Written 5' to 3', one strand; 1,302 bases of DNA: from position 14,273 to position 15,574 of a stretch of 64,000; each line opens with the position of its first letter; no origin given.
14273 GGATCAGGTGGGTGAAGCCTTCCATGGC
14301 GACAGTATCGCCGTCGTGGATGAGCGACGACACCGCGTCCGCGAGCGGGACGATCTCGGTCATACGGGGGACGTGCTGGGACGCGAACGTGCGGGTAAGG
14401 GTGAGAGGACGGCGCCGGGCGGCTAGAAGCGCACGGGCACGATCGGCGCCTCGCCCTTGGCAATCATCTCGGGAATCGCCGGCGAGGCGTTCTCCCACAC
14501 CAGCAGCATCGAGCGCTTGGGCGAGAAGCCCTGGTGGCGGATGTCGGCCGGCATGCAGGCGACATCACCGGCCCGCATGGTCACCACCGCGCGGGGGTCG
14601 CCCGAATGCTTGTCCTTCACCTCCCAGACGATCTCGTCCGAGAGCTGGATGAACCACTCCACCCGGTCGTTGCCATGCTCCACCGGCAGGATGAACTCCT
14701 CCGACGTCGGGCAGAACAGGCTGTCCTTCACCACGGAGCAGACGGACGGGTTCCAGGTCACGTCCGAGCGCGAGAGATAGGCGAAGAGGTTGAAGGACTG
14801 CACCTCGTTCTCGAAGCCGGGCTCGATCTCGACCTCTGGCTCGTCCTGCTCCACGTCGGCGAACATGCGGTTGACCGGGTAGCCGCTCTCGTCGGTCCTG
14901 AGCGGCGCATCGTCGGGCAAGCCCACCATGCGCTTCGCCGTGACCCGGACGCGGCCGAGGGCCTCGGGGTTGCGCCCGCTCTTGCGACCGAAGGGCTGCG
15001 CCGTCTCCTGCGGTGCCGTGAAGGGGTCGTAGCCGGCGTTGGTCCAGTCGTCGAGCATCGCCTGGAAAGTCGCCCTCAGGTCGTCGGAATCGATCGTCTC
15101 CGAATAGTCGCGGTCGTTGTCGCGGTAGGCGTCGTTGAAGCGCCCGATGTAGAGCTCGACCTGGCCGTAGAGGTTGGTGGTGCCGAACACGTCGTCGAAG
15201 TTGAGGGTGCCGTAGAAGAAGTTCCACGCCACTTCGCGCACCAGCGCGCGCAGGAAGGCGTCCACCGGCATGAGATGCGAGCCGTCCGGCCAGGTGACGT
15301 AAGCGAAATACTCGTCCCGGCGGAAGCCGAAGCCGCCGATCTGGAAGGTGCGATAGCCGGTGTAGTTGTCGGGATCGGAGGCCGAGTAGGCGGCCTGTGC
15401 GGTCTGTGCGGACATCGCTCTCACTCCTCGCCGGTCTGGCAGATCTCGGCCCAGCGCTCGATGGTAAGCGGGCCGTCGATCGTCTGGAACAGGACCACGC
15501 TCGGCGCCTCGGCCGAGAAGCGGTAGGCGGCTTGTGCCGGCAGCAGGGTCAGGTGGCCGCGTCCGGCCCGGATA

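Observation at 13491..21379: Candidate novel aromatic catabolic system: hydroquinone dioxygenase + LLM monooxygenase divergent from a CoA-ligase / Ltp2-DUF35 aldolase / crotonase arm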

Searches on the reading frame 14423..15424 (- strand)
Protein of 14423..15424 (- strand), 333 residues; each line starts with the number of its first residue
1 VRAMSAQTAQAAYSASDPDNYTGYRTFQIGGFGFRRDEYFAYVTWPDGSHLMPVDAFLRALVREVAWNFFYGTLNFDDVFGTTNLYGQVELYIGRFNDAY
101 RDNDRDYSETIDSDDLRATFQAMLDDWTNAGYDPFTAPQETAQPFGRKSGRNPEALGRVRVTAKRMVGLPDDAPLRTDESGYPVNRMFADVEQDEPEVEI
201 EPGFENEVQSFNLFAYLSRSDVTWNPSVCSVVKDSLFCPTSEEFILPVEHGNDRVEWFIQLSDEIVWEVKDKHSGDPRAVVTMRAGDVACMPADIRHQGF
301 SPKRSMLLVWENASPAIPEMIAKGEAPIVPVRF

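Call 4: search_protein_families(library=pfam, proteins=[window:14423-15424:-])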
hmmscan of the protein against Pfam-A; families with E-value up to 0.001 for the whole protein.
window:14423-15424:- (333 aa): 1 family
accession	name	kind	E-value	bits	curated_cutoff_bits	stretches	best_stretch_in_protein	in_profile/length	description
PF18191.6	PnpCD_PnpD_N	-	3.1e-52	176.7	25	1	15-161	1-151/151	Hydroquinone 1,2-dioxygenase large subunit N-terminal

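Call 5: search_protein_families(library=ncbifam, proteins=[window:14423-15424:-], max_evalue=0.01)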
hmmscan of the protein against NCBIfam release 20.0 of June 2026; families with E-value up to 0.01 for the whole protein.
window:14423-15424:- (333 aa): 2 families
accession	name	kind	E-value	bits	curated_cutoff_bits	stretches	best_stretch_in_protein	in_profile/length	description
TIGR03037.1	anthran_nbaC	equivalog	0.00032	20.7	145.95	1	250-312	44-103/159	3-hydroxyanthranilate 3,4-dioxygenase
NF009763.0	PRK13264.1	equivalog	0.00069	19.6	220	1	250-312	51-110/178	3-hydroxyanthranilate 3,4-dioxygenase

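Call 15: find_encoding_contigs(protein=window:14423-15424:-, flank=10000, max_places=6)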
Protein window:14423-15424:- (333 aa): no gene with exactly this product is on record in the collection.
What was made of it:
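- Tried and rejected: An exact-sequence look-up of the window's HqdL found nothing on record (call 15).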

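Call 16: find_homologous_proteins(query=window:14423-15424:-)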
Query window:14423-15424:- (333 aa): 3394 proteins with E <= 0.001 among 4344 candidates; the best 120 are listed.
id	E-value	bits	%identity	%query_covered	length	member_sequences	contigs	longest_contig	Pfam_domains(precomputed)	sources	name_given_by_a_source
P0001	1.5e-218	743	95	99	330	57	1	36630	PF18191.7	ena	-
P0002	1.6e-214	730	94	99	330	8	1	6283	PF18191.7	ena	-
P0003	1.1e-208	710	90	99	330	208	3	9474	PF18191.7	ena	-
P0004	4.9e-202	689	87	99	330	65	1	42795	PF18191.7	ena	-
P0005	1.2e-195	668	87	97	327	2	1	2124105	PF18191.7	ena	-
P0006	2.5e-194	663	86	97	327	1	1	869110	PF18191.7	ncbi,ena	-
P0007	8.9e-194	661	85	98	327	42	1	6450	PF18191.7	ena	-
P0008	8.9e-188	642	83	98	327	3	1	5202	PF18191.7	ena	-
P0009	2.5e-180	617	77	98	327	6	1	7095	PF18191.7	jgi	jgi:hypothetical protein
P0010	6.3e-177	606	85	91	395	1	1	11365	PF18191.7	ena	-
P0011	4.6e-174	597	75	97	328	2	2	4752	PF18191.7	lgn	-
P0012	6.4e-169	580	73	98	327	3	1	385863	PF18191.7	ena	-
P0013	4.5e-167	574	88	82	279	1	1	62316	PF18191.7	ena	-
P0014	5.5e-167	573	74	98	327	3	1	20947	PF18191.7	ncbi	-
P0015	1.1e-166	572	73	99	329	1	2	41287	PF18191.7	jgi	jgi:hypothetical protein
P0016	6.1e-166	570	74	97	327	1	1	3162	PF18191.7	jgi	jgi:Hydroquinone 1,2-dioxygenase large subunit N-terminal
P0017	8.8e-166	569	74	96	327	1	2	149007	PF18191.7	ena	-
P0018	7.2e-165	566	75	95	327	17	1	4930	PF18191.7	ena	-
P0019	1.4e-164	565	72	98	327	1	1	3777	PF18191.7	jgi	jgi:hypothetical protein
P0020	3.7e-164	564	73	98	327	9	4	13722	PF18191.7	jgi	jgi:hypothetical protein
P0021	6.5e-164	563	72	98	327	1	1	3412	PF18191.7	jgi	-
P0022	7.1e-164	563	72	98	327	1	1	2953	PF18191.7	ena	-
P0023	7.2e-164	563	72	98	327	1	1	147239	PF18191.7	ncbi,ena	-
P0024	9.7e-164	563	72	98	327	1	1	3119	PF18191.7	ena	-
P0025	1.2e-163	562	72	98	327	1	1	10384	PF18191.7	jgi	-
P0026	1.2e-163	562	72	98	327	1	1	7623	PF18191.7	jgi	jgi:hypothetical protein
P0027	1.2e-163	562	72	98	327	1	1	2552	PF18191.7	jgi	jgi:hypothetical protein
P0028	1.3e-163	562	73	97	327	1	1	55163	PF18191.7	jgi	jgi:hypothetical protein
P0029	1.4e-163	562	72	98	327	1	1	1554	PF18191.7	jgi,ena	-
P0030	1.8e-163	562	72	98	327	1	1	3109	PF18191.7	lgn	-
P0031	1.9e-163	562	72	98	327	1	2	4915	PF18191.7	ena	-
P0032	1.9e-163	562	72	98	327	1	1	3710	PF18191.7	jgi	jgi:hypothetical protein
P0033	2.2e-163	562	74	96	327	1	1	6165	PF18191.7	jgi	-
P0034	2.4e-163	561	72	98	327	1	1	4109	PF18191.7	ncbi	-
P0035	2.9e-163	561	72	98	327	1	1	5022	PF18191.7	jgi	jgi:hypothetical protein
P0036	6.0e-163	560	71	98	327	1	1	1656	PF18191.7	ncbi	-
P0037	9.1e-163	559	73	96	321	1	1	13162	PF18191.7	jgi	jgi:hypothetical protein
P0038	9.3e-163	559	72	97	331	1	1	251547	PF18191.7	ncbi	ncbi:MAG: hydroxyquinol 1,2-dioxygenase [Alphaproteobacteria bacterium]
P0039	1.0e-162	559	73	97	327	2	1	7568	PF18191.7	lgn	-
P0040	1.9e-162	558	71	98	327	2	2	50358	PF18191.7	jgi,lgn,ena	-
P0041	1.9e-162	558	72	98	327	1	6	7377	PF18191.7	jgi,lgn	jgi:hypothetical protein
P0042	2.0e-162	558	73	97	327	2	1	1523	PF18191.7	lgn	-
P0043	2.6e-162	558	71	98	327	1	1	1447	PF18191.7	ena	-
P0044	2.6e-162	558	72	98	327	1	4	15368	PF18191.7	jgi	jgi:Hydroquinone 1,2-dioxygenase large subunit N-terminal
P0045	3.2e-162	558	72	99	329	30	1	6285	PF18191.7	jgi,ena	-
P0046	3.3e-162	558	71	98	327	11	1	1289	PF18191.7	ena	-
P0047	4.6e-162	557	71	98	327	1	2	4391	PF18191.7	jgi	jgi:Hydroquinone 1,2-dioxygenase large subunit N-terminal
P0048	4.6e-162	557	72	97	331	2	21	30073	PF18191.7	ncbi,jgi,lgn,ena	jgi:hypothetical protein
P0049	5.1e-162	557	72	98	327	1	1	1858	PF18191.7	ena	-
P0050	7.7e-162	556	72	98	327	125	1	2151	PF18191.7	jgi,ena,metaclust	metaclust:\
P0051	8.1e-162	556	71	98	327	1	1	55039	PF18191.7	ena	-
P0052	8.8e-162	556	72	98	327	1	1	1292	PF18191.7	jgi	-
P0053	9.4e-162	556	72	97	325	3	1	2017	PF18191.7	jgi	jgi:hypothetical protein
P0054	9.4e-162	556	71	98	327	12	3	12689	PF18191.7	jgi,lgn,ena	jgi:hypothetical protein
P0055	1.2e-161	556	71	98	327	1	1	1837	PF18191.7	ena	-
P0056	1.3e-161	556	71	98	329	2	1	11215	PF18191.7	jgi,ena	-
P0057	1.8e-161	555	72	97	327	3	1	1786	PF18191.7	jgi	jgi:hydroquinone 1,2-dioxygenase large subunit-like protein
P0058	2.2e-161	555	72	98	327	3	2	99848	PF18191.7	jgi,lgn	jgi:hypothetical protein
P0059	3.1e-161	554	71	98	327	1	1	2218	PF18191.7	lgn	-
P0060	3.1e-161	554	72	96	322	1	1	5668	PF18191.7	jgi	-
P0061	3.6e-161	554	72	98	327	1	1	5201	PF18191.7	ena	-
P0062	3.8e-161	554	71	98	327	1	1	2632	PF18191.7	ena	-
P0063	5.6e-161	554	71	97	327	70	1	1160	PF18191.7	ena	-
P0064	5.6e-161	554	72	98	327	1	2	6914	PF18191.7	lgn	-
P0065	5.7e-161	554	72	97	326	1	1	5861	PF18191.7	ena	-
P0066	6.6e-161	553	71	97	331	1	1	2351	PF18191.7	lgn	-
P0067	6.7e-161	553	71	98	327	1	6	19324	PF18191.7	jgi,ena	-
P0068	6.7e-161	553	72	97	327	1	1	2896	PF18191.7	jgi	jgi:Hydroquinone 1,2-dioxygenase large subunit N-terminal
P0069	7.2e-161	553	71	98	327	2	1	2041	PF18191.7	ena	-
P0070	7.8e-161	553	70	98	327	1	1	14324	PF18191.7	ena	-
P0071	8.3e-161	553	72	97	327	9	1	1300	PF18191.7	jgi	-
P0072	1.0e-160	553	71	100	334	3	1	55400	PF18191.7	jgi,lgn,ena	-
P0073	1.1e-160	553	72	96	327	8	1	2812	PF18191.7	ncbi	-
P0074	1.1e-160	553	73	96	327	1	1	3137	PF18191.7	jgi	jgi:hypothetical protein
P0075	1.4e-160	552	71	98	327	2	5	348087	PF18191.7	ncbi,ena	-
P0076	1.5e-160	552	71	98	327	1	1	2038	PF18191.7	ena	-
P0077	2.0e-160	552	72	96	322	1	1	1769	PF18191.7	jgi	-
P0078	2.1e-160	552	72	96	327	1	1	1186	PF18191.7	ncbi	-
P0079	2.4e-160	552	72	96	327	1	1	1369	PF18191.7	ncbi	-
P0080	2.8e-160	551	71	98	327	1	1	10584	PF18191.7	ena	-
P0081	3.4e-160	551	70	98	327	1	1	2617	PF18191.7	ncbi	-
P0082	3.4e-160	551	72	96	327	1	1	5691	PF18191.7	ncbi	-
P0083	3.6e-160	551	72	96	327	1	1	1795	PF18191.7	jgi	-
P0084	3.6e-160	551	71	98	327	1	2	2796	PF18191.7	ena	-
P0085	4.2e-160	551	71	98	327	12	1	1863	PF18191.7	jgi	-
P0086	4.9e-160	550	71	98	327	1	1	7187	PF18191.7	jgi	jgi:hypothetical protein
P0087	5.9e-160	550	71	98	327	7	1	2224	PF18191.7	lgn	-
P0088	6.1e-160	550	72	96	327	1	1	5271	PF18191.7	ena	-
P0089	6.1e-160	550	72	96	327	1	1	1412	PF18191.7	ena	-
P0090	6.1e-160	550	72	96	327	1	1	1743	PF18191.7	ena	-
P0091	6.3e-160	550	72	96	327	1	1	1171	PF18191.7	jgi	-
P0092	9.1e-160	550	71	98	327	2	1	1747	PF18191.7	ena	-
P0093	9.5e-160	550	72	96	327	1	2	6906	PF18191.7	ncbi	-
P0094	9.9e-160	549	71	98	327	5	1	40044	PF18191.7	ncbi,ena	-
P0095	1.0e-159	549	72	96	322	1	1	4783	PF18191.7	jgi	-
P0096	1.3e-159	549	71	97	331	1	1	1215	PF18191.7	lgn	-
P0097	1.4e-159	549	72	96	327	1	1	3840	PF18191.7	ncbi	-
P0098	1.5e-159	549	71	98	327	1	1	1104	PF18191.7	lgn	-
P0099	1.6e-159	549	70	99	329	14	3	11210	PF18191.7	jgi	jgi:hypothetical protein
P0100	1.7e-159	549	71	96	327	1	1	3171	PF18191.7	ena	-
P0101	1.7e-159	549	71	96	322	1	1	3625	PF18191.7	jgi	-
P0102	6.4e-159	547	72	96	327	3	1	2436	PF18191.7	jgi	-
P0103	8.5e-159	546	72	99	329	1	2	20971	PF18191.7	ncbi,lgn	ncbi:MAG: hydroxyquinol 1,2-dioxygenase [Stellaceae bacterium]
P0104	1.3e-158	546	71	98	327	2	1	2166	PF18191.7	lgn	-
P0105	1.7e-158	545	70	98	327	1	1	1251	PF18191.7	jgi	jgi:hypothetical protein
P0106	1.9e-158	545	73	95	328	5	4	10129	PF18191.7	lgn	-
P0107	2.0e-158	545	71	98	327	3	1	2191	PF18191.7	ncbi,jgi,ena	jgi:hypothetical protein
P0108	2.9e-158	545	72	96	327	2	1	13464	PF18191.7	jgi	jgi:hypothetical protein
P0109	3.4e-158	544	72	95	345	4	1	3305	PF18191.7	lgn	-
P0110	4.2e-158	544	70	97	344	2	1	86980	PF18191.7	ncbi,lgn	ncbi:MAG: hydroxyquinol 1,2-dioxygenase [Azospirillaceae bacterium]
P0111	6.4e-158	544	70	98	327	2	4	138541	PF18191.7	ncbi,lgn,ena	-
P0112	7.6e-158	543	69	98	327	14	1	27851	PF18191.7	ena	-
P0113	8.8e-158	543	71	96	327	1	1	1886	PF18191.7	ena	-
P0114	8.8e-158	543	69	99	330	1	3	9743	PF18191.7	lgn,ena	-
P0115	1.2e-157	543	70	96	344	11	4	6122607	PF18191.7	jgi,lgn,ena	-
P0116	1.9e-157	542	71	96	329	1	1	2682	PF18191.7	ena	-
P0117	2.1e-157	542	72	95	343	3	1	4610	PF18191.7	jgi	jgi:hypothetical protein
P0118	3.0e-157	541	72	97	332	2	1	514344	PF18191.7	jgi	jgi:hypothetical protein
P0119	3.6e-157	541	71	95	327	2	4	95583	PF18191.7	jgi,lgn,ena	-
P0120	4.0e-157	541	70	98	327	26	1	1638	PF18191.7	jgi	jgi:hypothetical protein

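Call 18: find_related_loci(query=A1, collection=genome_contigs, flank=10000)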
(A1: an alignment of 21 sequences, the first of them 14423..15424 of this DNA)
Query A1 (333 aa) in genome_contigs; peptide patterns used: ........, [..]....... (x = any residue, [..] = any of these).
600 stretches matched a pattern (row limit reached: there are more); 576 encode a relative of the query (tblastn E <= 1e-3); the best 80 are kept; 80 distinct loci.
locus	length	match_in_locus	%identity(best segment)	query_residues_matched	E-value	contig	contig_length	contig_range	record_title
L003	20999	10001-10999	99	1-333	0e+0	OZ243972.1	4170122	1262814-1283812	MAG: Alphaproteobacteria bacterium isolate 09f1bc1b-1bad-4b92-9679-6e0ab018260f genome assembly, chromosome: 1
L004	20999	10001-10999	98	1-333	0e+0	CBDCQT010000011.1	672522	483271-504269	MAG: Alphaproteobacteria bacterium isolate e3c776a9-cacd-4c18-a30b-cff54c8cb4cc genome assembly, contig: contig_11, whol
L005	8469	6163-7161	96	1-333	0e+0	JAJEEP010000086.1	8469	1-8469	MAG: Alphaproteobacteria bacterium isolate p16x34bins.43 k141_11688, whole genome shotgun sequence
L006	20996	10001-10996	94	2-333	0e+0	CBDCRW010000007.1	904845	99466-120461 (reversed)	MAG: Alphaproteobacteria bacterium isolate 17552401-cd1b-4c46-aa27-bcf66b51cbf9 genome assembly, contig: contig_7, whole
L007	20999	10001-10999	89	1-333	0e+0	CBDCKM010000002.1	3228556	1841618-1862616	MAG: Alphaproteobacteria bacterium isolate 732f53db-b4c4-4b46-9338-22fac07a22bb genome assembly, contig: contig_2, whole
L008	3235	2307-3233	96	2-310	0e+0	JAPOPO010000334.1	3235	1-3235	MAG: Rhodospirillales bacterium isolate APA_bin_60 c_000000509678, whole genome shotgun sequence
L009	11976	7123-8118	72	2-333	5e-165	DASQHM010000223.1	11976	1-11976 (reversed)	MAG TPA_asm: Candidatus Cybelea sp. isolate SMAG_U11833 k141_381009, whole genome shotgun sequence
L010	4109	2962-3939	72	8-333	7e-170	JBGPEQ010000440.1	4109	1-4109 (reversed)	MAG: Dongiaceae bacterium isolate OBJ_0618_7090110_87 k141_1150613_length_4109_cov_39.7177, whole genome shotgun sequenc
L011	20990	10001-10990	71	3-333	6e-164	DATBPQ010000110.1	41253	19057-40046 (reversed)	MAG TPA_asm: Stellaceae bacterium isolate SMAG_U4081 k141_2037148, whole genome shotgun sequence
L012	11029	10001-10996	70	2-333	2e-163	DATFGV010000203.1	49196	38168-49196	MAG TPA_asm: Vineibacter sp. isolate SMAG_U8672 k141_1500293, whole genome shotgun sequence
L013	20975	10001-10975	72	9-333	4e-163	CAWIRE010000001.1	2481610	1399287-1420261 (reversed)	MAG: uncultured Alphaproteobacteria bacterium isolate MFD03044.bin.1.46 genome assembly, contig: contig_11044, whole gen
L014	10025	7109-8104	69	2-333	1e-161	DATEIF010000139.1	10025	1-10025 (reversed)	MAG TPA_asm: Vineibacter sp. isolate SMAG_U8830 k141_22552, whole genome shotgun sequence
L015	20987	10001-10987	70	5-333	6e-162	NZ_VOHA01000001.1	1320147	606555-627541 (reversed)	Reyranella sp. CPCC 100927 Scaffold1, whole genome shotgun sequence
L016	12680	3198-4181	70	6-333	3e-160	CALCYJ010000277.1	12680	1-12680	MAG TPA_asm: uncultured Rhodospirillales bacterium isolate ERR1654126_bin.17_CONCOCT_v1.1_MAG genome assembly, contig: E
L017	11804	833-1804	69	10-333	2e-159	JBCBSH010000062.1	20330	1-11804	MAG: Pseudomonadota bacterium isolate J06638_19 NODE_62_length_20330_cov_8.874586, whole genome shotgun sequence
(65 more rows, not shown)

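Call 26: search_solved_structures(query=window:14423-15424:-, max_evalue=0.001, show_alignments=1)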
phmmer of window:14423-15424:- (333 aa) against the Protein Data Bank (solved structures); distinct sequences matched with E-value up to 0.001: 2.
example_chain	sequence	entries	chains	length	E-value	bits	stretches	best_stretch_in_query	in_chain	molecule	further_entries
5m21_B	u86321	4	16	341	3.6e-157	526.2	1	19-333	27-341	Hydroquinone dioxygenase large subunit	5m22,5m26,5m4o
4zxa_W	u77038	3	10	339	8.1e-133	446.1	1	6-333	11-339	Hydroquinone dioxygenase large subunit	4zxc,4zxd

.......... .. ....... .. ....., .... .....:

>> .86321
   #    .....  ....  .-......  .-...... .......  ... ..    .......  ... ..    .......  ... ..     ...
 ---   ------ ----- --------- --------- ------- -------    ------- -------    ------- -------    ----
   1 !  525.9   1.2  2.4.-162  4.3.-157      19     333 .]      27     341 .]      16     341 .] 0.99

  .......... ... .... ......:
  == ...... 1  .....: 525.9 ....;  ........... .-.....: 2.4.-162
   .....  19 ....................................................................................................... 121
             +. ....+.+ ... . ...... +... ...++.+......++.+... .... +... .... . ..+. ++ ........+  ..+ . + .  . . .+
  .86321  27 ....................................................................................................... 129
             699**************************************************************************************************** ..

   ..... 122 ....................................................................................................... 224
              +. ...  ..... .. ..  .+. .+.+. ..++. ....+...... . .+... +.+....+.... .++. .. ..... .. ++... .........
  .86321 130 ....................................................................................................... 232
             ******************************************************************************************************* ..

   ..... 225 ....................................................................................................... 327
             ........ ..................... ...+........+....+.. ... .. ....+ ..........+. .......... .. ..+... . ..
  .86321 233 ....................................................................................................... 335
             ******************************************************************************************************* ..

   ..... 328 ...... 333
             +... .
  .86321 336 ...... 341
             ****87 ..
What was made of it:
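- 14423..15424 (-): Hydroquinone 1,2-dioxygenase large subunit (HqdB/PnpD/HapD type). The true start is probably the ATG at 15415. PF18191 3.1e-52 (call 4); PDB 5M21_B 3.6e-157 and 4ZXA 8e-133 (call 26).
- On Two-subunit (type II) hydroquinone 1,2-dioxygenase: They lie 6 residues before the recalled PnpD numbers, roughly the 5-6-residue offset of the 4ZXA match (call 26).
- Checked: PF18191 3e-52 (call 4); PDB 5M21_B 3.6e-157 (call 26).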

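Call 61: search_protein_families(library=pfam, proteins=[L006:7800-9305:+, L006:6603-7556:-, L006:4515-6581:-, L006:2720-4504:-, L006:13220-15205:-, L003:12643-13383:-, L003:13242-15299:-, L007:13423-14001:+], max_evalue=0.00001)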
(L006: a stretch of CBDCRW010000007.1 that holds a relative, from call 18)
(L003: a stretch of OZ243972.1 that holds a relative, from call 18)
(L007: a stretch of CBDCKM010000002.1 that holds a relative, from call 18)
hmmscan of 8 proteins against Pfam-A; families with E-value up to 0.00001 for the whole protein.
L006:7800-9305:+ (501 aa): 3 families
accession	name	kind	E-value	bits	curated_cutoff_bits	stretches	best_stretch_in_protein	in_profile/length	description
PF03721.20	UDPG_MGDP_dh_N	-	7.3e-59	198.9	27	1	50-233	1-187/187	UDP-glucose/GDP-mannose dehydrogenase family, NAD binding domain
PF00984.24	UDPG_MGDP_dh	-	4.5e-36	123.3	25.4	1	250-342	1-93/94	UDP-glucose/GDP-mannose dehydrogenase family, central domain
PF03720.21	UDPG_MGDP_dh_C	-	3.9e-33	114.3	30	1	366-467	1-103/103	UDP-glucose/GDP-mannose dehydrogenase family, UDP binding domain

L006:6603-7556:- (317 aa): 3 families
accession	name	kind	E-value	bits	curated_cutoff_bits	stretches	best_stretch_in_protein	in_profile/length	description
PF00535.33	Glycos_transf_2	-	1.3e-38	133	23.3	1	11-130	1-120/168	Glycosyl transferase family 2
PF10111.15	Glyco_tranf_2_2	-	2.3e-12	47.4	27.3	1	11-114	1-107/276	Glycosyltransferase like family 2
PF13641.12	Glyco_tranf_2_3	-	1.2e-11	45.6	27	1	8-118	1-116/230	Glycosyltransferase like family 2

L006:4515-6581:- (688 aa): 3 families
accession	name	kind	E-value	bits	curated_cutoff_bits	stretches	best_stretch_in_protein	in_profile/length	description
PF01968.24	Hydantoinase_A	-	1.6e-74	251.2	22.9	1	206-488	1-289/291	Hydantoinase/oxoprolinase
PF05378.19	Hydant_A_N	-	3.8e-49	167.2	25.2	1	6-184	2-174/176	Hydantoinase/oxoprolinase N-terminal region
PF19278.4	Hydant_A_C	-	1.5e-10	41.2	21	1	499-682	7-190/193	Hydantoinase/oxoprolinase C-terminal domain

L006:2720-4504:- (594 aa): 1 family
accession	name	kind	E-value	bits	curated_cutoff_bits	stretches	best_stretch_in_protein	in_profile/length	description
PF02538.19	Hydantoinase_B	-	1e-127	427.2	26.8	1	9-539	1-519/519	Hydantoinase B/oxoprolinase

L006:13220-15205:- (661 aa): 3 families
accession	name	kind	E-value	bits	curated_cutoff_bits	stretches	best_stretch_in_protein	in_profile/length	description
PF02534.20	T4SS-DNA_transf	-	6.3e-36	124.7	20.1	1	187-622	40-450/468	Type IV secretory system Conjugative DNA transfer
PF12696.13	TraG-D_C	-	4.5e-19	69.1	22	1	462-591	2-124/126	TraM recognition site of TraD and TraG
PF10412.15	TrwB_AAD_bind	-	1.1e-09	38.1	20.5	1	426-611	208-385/387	Type IV secretion-system coupling protein DNA-binding domain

L003:12643-13383:- (246 aa): 0 families

L003:13242-15299:- (685 aa): 3 families
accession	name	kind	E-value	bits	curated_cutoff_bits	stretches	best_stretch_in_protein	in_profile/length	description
PF02534.20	T4SS-DNA_transf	-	1.7e-36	126.5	20.1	1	209-647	38-451/468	Type IV secretory system Conjugative DNA transfer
PF12696.13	TraG-D_C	-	3.2e-19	69.5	22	1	486-615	2-124/126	TraM recognition site of TraD and TraG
PF10412.15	TrwB_AAD_bind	-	2.2e-08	33.9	20.5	1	449-635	207-385/387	Type IV secretion-system coupling protein DNA-binding domain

L007:13423-14001:+ (192 aa): 1 family
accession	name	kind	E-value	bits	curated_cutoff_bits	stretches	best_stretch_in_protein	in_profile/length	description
PF02332.24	Phenol_Hydrox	-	6e-36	124.6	24.4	1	8-138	99-229/230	Methane/Phenol/Alkene Hydroxylase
